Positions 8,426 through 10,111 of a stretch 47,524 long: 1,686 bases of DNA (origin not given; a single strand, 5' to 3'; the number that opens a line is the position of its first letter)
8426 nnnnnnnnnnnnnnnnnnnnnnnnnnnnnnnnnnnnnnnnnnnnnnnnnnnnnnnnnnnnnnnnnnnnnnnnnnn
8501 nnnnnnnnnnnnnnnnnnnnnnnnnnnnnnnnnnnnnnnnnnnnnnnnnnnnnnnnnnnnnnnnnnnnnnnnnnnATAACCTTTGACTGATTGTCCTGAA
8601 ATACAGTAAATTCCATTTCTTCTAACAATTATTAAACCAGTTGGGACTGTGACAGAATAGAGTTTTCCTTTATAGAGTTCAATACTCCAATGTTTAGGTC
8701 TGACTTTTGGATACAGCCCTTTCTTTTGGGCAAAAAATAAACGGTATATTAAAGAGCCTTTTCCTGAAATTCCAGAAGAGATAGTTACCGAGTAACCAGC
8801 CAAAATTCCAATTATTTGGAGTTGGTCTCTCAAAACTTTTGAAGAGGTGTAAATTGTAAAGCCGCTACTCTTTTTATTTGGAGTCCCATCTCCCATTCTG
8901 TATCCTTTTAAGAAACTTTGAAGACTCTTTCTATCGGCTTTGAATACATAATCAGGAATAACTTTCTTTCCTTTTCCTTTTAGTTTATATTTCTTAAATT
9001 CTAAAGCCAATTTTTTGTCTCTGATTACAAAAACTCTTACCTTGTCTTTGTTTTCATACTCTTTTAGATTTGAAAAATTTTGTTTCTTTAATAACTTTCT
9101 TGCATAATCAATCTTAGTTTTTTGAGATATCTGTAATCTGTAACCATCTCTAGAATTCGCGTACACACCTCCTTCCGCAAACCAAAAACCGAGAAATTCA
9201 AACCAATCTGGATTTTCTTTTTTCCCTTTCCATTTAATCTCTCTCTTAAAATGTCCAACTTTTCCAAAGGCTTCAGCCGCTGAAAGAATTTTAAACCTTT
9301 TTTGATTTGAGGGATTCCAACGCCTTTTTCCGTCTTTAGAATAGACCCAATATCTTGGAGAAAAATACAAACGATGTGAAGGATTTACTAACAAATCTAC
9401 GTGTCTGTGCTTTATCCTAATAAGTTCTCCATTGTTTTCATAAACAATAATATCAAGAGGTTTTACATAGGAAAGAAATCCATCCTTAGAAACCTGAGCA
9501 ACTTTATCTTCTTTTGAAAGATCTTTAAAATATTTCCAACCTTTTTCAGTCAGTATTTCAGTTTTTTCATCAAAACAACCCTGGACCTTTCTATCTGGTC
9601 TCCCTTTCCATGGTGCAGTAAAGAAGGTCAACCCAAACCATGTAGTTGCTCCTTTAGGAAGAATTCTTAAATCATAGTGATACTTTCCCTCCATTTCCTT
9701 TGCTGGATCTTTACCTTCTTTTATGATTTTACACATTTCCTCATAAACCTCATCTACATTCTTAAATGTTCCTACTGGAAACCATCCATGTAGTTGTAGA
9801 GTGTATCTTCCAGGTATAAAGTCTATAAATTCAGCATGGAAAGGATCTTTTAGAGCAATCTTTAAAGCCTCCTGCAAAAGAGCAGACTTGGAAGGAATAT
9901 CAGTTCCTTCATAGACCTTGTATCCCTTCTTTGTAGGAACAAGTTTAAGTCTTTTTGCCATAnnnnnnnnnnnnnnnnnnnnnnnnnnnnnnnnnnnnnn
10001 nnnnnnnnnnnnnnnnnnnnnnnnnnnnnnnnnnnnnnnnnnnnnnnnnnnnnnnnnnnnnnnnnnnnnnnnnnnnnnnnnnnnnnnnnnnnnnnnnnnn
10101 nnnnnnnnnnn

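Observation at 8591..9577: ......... intein with atypical splice-junction residues (C-terminal Gln, NPSH block B)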

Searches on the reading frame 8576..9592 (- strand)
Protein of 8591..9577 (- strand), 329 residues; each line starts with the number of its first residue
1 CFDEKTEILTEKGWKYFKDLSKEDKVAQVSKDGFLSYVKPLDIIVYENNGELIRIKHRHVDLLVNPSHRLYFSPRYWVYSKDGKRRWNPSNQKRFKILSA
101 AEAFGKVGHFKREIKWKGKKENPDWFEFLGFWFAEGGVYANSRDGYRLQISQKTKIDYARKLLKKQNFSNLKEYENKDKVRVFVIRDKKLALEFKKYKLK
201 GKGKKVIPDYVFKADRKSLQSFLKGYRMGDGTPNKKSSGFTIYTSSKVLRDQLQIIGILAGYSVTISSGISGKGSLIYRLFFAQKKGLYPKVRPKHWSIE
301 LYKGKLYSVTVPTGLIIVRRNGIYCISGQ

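Call 6: search_protein_families(library=pfam, proteins=[window:8591-9577:-], max_evalue=10)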
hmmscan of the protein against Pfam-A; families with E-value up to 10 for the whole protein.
window:8591-9577:- (329 aa): 2 families
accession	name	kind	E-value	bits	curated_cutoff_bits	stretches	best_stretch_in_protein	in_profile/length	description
PF14528.11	LAGLIDADG_3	-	5.2e-05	23.9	22.5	2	221-256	5-42/82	LAGLIDADG-like domain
PF14190.11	DUF4313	-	0.0072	16.6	27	1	217-253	53-89/104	Domain of unknown function (DUF4313)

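Call 7: search_protein_families(library=phrogs, proteins=[window:8591-9577:-], max_evalue=1)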
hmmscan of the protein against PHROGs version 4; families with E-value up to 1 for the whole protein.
window:8591-9577:- (329 aa): 6 families
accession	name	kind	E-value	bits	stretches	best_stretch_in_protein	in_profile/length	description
phrog_85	-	DNA, RNA and nucleotide metabolism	8.3e-14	52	1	1-178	89-259/866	thymidylate synthase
phrog_32482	-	other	4.1e-08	33.3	1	1-70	76-146/589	PhoH-like phosphate starvation-inducible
phrog_12229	-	DNA, RNA and nucleotide metabolism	5.6e-05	22.7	1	1-75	149-228/577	ribonucleotide reductase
phrog_4645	-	DNA, RNA and nucleotide metabolism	0.0022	18.2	1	128-285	112-275/308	endonuclease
phrog_27158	-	head and packaging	0.0037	18.4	1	154-197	15-57/90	virion structural protein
phrog_36964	-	head and packaging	0.013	14.6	1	129-261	218-337/890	terminase large subunit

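Call 72: predict_structure(alignment_id=A4)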
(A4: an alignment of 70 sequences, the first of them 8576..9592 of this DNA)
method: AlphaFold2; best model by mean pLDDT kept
length: 339 residues; sequences in the alignment: 70
mean_pLDDT: 94.5   pTM: 0.92
mean pLDDT of the five models: 94.5, 94.0, 94.0, 94.0, 93.9
residues with pLDDT >= 90: 303; 70-90: 24; 50-70: 10; < 50: 2
segments of 3 or more residues with pLDDT < 50: none
pLDDT, mean of each block of 10 residues (from residue 1): 81 98 98 97 97 97 97 95 84 75 97 96 98 98 94 97 98 98 98 97 82 98 98 96 95 97 98 96 96 95 98 97 98 76
secondary structure, 60 per line:
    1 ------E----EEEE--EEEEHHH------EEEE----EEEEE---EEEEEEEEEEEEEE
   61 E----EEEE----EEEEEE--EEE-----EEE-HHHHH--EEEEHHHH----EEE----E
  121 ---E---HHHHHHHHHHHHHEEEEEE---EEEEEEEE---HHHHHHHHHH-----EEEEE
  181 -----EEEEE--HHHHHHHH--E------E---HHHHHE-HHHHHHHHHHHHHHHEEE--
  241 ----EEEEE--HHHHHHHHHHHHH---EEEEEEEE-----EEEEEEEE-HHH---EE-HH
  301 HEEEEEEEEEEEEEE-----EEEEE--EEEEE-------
elements in order: E12-15 E18-21 E31-34 E39-43 E47-61 E66-69 E74-79 E82-84 E90-92 H94-98 E101-104 H105-108 E113-115 H128-140 E141-146 E150-157 H161-170 E176-180 E186-190 H193-200 H214-218 H221-235 E236-238 E245-249 H252-264 E268-275 E281-288 E302-315 E321-325 E328-332

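Call 74: fold_search(model_id=the predicted structure, library=pdb)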
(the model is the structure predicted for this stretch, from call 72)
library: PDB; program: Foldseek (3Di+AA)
matches with E <= 10: 886; with E <= 0.001: 94
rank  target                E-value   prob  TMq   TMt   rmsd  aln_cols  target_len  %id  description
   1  7qsu                  1.5e-18  1.00  0.67  0.63   5.1       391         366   17  Crystal structure of homing endonuclease-associated TliVMA intein (C1A, d333-339) (released 2022-03-30)
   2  7qss                  8.8e-16  1.00  0.67  0.54   5.5       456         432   15  Crystal structure of homing endonuclease-associated TliVMA intein (C1A) (released 2022-03-30)
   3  1vde_B                2.2e-15  1.00  0.60  0.50   7.8       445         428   13  PI-SCEI, A HOMING ENDONUCLEASE WITH PROTEIN SPLICING ACTIVITY (released 1998-04-08)
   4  1ef0_A                2.0e-14  1.00  0.61  0.51   7.7       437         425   12  CRYSTAL STRUCTURE OF PI-SCEI MINIPRECURSOR (released 2000-06-07)
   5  1vde_A                3.8e-14  1.00  0.58  0.48   8.3       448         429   14  PI-SCEI, A HOMING ENDONUCLEASE WITH PROTEIN SPLICING ACTIVITY (released 1998-04-08)
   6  7qst                  1.2e-13  1.00  0.60  0.57   7.3       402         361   16  Crystal structure of homing endonuclease-associated PhoVMA intein (C1A) (released 2022-03-30)
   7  1jva_B                1.2e-13  1.00  0.62  0.51   7.3       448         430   12  CRYSTAL STRUCTURE OF THE VMA1-DERIVED ENDONUCLEASE BEARING THE N AND C EXTEIN PROPEPTIDES (released 2002-08-29)
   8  1jva_A                6.1e-13  1.00  0.61  0.51   7.5       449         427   12  CRYSTAL STRUCTURE OF THE VMA1-DERIVED ENDONUCLEASE BEARING THE N AND C EXTEIN PROPEPTIDES (released 2002-08-29)
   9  1lws_A                1.5e-12  1.00  0.60  0.50   7.5       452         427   12  Crystal structure of the intein homing endonuclease PI-SceI bound to its recognition sequence (released 2002-09-27)
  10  1dfa                  2.3e-12  1.00  0.55  0.48   8.8       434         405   13  CRYSTAL STRUCTURE OF PI-SCEI IN C2 SPACE GROUP (released 1999-12-08)
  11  1dq3                  5.3e-12  1.00  0.63  0.49   6.3       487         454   12  CRYSTAL STRUCTURE OF AN ARCHAEAL INTEIN-ENCODED HOMING ENDONUCLEASE PI-PFUI (released 2000-07-05)
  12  1ef0_B                5.3e-12  1.00  0.58  0.51   7.8       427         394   14  CRYSTAL STRUCTURE OF PI-SCEI MINIPRECURSOR (released 2000-06-07)
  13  1lwt_A                1.2e-11  1.00  0.58  0.46   8.7       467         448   12  Crystal structure of the intein homing endonuclease PI-SceI bound to its substrate DNA (Ca2+ free) (released 2002-09-27)
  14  1um2_B                1.7e-11  1.00  0.60  0.50   7.7       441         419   12  Crystal Structure of the Vma1-Derived Endonuclease with the Ligated Extein Segment (released 2004-09-22)
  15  2cw7                  4.0e-10  1.00  0.61  0.41   6.2       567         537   11  Crystal structure of intein homing endonuclease II (released 2006-04-18)
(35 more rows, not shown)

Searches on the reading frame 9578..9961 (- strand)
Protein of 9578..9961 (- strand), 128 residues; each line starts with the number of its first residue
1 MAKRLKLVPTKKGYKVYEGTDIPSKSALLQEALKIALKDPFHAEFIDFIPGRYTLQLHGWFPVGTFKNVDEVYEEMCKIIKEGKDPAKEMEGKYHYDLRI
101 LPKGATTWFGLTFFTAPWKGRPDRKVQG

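Call 6: search_protein_families(library=pfam, proteins=[window:9578-9961:-], max_evalue=10)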
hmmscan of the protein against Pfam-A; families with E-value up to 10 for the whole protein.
window:9578-9961:- (128 aa): 2 families
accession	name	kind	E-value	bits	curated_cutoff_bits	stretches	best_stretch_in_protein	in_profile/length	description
PF08285.16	DPM3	-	0.18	12.4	25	1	58-85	56-82/90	Dolichol-phosphate mannosyltransferase subunit 3 (DPM3)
PF13356.12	Arm-DNA-bind_3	-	0.22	12.1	27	1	53-89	44-79/83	Arm DNA-binding domain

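Call 7: search_protein_families(library=phrogs, proteins=[window:9578-9961:-], max_evalue=1)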
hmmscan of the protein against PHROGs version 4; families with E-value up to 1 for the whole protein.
window:9578-9961:- (128 aa): 1 family
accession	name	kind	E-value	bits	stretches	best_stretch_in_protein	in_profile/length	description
phrog_20657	-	unknown function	0.0077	17.2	1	51-98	18-59/63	-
